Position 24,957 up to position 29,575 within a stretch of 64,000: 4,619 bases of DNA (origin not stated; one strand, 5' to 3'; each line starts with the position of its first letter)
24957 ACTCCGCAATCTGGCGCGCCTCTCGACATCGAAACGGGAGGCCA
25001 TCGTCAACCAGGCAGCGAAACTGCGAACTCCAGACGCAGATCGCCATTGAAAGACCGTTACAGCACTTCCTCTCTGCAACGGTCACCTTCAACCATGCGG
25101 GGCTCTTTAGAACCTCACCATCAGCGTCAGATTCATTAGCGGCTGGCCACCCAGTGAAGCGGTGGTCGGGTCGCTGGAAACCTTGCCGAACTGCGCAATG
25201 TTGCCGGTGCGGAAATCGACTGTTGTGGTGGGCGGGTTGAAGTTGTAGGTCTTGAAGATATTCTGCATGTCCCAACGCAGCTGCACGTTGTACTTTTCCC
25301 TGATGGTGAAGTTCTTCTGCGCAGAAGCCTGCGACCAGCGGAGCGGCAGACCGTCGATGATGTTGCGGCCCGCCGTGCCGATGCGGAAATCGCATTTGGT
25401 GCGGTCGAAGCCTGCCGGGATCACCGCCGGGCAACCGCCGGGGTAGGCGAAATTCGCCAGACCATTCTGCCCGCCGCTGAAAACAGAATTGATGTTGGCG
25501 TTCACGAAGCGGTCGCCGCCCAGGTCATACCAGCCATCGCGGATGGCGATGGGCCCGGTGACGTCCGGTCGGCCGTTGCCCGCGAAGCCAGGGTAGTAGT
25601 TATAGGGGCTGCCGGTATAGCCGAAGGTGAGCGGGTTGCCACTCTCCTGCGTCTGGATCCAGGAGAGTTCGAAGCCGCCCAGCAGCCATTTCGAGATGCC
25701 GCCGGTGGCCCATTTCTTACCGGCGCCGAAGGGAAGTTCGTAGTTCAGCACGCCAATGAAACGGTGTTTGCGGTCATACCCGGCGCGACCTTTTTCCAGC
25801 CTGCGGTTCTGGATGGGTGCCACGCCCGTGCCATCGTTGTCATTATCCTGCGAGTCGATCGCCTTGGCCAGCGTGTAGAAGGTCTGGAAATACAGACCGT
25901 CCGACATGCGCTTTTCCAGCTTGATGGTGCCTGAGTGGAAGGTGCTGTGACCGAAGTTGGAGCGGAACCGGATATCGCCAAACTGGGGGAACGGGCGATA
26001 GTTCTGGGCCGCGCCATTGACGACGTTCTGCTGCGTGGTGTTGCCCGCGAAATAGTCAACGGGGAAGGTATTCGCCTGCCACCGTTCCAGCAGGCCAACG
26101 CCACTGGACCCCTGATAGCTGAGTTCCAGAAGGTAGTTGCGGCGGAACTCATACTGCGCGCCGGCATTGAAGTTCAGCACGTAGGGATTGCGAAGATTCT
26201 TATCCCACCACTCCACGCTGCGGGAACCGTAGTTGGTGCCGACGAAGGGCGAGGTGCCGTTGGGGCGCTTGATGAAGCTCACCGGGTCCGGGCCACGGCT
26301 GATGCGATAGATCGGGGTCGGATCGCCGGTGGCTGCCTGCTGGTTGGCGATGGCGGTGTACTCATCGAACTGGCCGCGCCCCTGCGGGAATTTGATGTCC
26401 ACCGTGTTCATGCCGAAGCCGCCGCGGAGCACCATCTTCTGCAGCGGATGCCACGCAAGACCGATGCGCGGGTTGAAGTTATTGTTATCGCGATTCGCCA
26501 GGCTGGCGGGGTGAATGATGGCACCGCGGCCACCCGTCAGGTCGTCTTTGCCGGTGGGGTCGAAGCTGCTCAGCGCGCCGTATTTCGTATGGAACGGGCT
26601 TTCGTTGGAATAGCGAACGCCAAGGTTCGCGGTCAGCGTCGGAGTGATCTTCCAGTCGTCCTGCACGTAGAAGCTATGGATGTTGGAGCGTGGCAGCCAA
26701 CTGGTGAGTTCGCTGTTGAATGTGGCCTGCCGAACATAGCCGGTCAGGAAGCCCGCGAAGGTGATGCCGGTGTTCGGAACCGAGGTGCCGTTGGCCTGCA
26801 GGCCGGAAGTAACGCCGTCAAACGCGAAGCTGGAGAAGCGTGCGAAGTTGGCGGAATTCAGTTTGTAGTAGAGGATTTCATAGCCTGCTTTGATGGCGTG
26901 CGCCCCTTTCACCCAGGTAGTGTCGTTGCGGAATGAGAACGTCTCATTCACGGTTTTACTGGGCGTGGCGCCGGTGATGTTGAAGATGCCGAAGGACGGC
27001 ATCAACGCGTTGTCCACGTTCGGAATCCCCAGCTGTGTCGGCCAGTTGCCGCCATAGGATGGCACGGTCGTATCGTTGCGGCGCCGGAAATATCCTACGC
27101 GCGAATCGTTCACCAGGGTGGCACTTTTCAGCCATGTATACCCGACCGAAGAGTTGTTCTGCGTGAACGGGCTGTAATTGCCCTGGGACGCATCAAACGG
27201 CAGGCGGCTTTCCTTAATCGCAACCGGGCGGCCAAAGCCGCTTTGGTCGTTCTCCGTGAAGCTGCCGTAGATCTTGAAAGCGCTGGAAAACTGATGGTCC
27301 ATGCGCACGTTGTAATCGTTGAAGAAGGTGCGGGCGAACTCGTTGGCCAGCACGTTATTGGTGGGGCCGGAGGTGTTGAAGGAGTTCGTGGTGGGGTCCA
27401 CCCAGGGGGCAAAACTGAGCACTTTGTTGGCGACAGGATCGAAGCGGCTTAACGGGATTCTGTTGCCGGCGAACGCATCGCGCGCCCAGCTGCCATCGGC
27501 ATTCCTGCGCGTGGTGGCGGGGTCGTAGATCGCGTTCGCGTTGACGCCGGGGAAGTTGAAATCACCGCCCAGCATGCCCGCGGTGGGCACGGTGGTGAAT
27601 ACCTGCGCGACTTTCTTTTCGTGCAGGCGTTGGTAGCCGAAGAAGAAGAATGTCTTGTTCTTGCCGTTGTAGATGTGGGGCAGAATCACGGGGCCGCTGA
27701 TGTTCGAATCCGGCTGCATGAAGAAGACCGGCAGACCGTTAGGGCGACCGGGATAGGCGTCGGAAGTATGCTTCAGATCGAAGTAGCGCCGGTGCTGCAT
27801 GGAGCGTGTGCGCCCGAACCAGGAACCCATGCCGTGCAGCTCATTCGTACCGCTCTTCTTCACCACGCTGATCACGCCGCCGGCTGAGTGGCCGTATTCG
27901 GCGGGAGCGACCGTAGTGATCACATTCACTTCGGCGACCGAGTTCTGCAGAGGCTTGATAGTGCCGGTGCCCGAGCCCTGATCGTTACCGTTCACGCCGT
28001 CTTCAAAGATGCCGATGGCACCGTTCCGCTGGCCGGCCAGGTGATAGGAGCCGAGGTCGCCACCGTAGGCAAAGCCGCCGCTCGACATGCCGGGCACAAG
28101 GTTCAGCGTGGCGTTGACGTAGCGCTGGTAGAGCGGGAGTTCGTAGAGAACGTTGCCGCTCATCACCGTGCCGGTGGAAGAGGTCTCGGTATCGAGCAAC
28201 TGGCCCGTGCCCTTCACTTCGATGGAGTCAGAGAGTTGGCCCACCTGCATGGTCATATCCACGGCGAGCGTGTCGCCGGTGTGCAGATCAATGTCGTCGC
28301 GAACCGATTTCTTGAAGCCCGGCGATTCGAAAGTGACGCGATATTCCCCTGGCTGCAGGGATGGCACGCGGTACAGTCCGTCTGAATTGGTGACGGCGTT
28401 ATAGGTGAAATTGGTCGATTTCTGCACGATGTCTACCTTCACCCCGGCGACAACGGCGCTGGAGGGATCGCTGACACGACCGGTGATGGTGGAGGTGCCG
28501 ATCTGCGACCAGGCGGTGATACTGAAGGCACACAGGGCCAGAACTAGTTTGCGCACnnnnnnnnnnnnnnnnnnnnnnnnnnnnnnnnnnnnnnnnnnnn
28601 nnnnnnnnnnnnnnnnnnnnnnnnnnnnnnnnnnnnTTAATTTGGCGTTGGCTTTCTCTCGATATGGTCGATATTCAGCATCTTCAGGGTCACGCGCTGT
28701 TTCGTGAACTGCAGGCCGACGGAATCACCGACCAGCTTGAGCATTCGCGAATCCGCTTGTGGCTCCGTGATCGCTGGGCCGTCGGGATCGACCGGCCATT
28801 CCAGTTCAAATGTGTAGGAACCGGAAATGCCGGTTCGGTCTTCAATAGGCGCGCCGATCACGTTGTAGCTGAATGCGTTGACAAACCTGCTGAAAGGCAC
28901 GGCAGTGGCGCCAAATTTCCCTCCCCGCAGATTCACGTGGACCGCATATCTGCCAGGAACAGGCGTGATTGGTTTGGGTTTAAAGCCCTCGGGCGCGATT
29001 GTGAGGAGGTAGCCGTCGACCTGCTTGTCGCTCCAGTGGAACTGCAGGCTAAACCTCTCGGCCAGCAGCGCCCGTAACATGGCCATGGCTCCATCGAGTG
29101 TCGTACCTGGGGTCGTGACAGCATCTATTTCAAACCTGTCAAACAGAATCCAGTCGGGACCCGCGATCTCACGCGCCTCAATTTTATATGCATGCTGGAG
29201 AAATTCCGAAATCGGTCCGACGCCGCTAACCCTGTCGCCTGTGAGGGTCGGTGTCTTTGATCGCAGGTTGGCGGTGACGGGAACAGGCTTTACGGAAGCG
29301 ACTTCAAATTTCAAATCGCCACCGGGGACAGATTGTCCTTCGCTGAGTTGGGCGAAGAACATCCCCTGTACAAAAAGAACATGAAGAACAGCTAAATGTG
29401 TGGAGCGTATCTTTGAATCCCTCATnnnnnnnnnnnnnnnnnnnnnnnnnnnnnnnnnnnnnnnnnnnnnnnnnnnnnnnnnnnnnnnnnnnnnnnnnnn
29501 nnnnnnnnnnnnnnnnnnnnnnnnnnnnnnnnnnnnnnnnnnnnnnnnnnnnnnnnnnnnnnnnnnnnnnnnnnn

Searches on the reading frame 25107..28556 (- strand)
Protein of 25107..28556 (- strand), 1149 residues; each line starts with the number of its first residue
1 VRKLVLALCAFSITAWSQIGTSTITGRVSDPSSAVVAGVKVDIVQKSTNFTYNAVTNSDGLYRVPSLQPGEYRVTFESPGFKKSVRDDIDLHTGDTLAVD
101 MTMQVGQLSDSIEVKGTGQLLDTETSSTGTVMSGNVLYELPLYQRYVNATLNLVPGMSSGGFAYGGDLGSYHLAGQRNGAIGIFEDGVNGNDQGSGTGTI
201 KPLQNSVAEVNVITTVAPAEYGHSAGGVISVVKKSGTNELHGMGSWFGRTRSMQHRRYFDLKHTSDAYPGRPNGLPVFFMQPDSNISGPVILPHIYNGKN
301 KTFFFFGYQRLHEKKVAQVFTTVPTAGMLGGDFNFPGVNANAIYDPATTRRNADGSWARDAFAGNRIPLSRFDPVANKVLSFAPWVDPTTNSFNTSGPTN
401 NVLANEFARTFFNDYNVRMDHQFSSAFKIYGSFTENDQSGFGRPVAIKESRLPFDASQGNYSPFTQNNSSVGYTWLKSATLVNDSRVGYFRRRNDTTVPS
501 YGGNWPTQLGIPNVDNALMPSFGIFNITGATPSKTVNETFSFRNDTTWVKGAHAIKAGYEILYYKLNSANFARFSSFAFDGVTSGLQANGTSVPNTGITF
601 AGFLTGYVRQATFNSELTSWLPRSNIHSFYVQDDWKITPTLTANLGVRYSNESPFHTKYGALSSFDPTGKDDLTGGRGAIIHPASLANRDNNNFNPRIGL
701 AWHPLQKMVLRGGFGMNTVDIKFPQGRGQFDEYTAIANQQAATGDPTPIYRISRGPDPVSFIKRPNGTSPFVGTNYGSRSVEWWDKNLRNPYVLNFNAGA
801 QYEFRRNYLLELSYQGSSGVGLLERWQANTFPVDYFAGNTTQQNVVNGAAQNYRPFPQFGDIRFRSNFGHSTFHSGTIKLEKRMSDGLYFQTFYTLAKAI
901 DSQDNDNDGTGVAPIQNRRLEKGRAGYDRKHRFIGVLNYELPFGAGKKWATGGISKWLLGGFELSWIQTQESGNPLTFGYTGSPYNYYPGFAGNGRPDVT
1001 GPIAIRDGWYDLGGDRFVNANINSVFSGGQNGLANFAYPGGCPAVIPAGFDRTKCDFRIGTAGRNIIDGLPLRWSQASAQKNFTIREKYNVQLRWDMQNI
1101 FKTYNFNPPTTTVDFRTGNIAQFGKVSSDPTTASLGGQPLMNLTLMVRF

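Call 3: search_protein_families(library=pfam, proteins=[window:25107-28556:-], max_evalue=0.1)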
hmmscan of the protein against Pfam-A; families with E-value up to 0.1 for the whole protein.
window:25107-28556:- (1149 aa): 10 families
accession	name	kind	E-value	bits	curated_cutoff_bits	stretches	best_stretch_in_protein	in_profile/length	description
PF25183.1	OMP_b-brl_4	-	1.6e-160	536.7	30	1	234-1129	3-830/838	Outer membrane beta barrel domain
PF13620.12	CarboxypepD_reg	-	4e-21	75.6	32.3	1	23-104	1-82/82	Carboxypeptidase regulatory-like domain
PF17210.9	SdrD_B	-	5.8e-07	30.1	29.7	1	29-84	17-73/112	SdrD B-like domain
PF00593.30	TonB_dep_Rec_b-barrel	-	1.1e-06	29.3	27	1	498-807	27-286/436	TonB dependent receptor-like, beta-barrel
PF13715.12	CarbopepD_reg_2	-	3.3e-05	24.3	32.2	1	24-103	1-76/88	CarboxypepD_reg-like domain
PF14686.12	fn3_3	-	0.0014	18.8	24.4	1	34-96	9-72/75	Polysaccharide lyase family 4, domain II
PF02369.22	Big_1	-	0.015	15.8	34.9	0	21-75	18-77/93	Bacterial Ig-like domain (group 1)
PF17802.7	SpaA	-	0.04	14.5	23.1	1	33-75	13-57/91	Prealbumin-like fold domain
PF00775.27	Dioxygenase_C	-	0.046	13.6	27.3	0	45-78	69-102/182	Dioxygenase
PF24025.1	Ig_DR_A0283-like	-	0.06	14.1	27.1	0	27-84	12-70/102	DR_A0283-like, Ig-like domain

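Call 4: search_protein_families(library=ncbifam, proteins=[window:25107-28556:-], max_evalue=0.1)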
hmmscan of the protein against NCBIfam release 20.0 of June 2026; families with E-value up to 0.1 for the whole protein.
window:25107-28556:- (1149 aa): 4 families
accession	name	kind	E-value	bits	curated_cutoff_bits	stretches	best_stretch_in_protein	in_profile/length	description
NF049945.1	TonB_dep_FCYXU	equivalog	0.00037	19.2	825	1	614-657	370-413/697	TonB-dependent receptor, FCYXU motif-type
NF041535.1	TonB_rec_PqqU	equivalog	0.00037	18.9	1200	1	181-252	77-149/676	TonB-dependent receptor PqqU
NF049946.1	TonB_dep_CU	exception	0.00068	18.1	700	0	207-238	143-174/683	TonB-dependent receptor, CU motif-type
NF010048.1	PRK13524.1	subfamily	0.0051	15.3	493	1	205-247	146-189/744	FepA family TonB-dependent siderophore receptor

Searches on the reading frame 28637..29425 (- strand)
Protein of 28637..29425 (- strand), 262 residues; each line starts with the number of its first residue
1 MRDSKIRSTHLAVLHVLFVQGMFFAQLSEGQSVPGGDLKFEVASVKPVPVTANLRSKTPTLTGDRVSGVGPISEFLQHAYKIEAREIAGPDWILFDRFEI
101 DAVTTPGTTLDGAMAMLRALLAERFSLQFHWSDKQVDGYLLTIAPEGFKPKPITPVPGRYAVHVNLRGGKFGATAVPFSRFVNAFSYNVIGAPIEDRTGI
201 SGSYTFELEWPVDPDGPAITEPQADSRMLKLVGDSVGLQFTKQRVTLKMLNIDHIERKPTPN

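Call 3: search_protein_families(library=pfam, proteins=[window:28637-29425:-], max_evalue=0.1)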
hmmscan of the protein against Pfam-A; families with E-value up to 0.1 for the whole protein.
window:28637-29425:- (262 aa): 1 family
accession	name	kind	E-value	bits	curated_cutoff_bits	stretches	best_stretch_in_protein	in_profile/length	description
PF12543.13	DUF3738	-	4.1e-31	109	22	1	75-255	3-190/190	Protein of unknown function (DUF3738)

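Call 4: search_protein_families(library=ncbifam, proteins=[window:28637-29425:-], max_evalue=0.1)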
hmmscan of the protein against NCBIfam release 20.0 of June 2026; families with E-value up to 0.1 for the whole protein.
window:28637-29425:- (262 aa): 1 family
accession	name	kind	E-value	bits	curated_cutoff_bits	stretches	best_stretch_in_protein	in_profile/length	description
TIGR03435.1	Soli_TIGR03435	paralog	6.6e-42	143.9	40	1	39-262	2-241/241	TIGR03435 family protein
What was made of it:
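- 28637..29425 (-): TIGR03435/DUF3738 family protein, 262 aa. A possible extra operon member, with a 137-nt gap after the peptide gene. Pfam DUF3738 at 4e-31 and NCBIfam TIGR03435 at 6.6e-42 (calls 3, 4).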
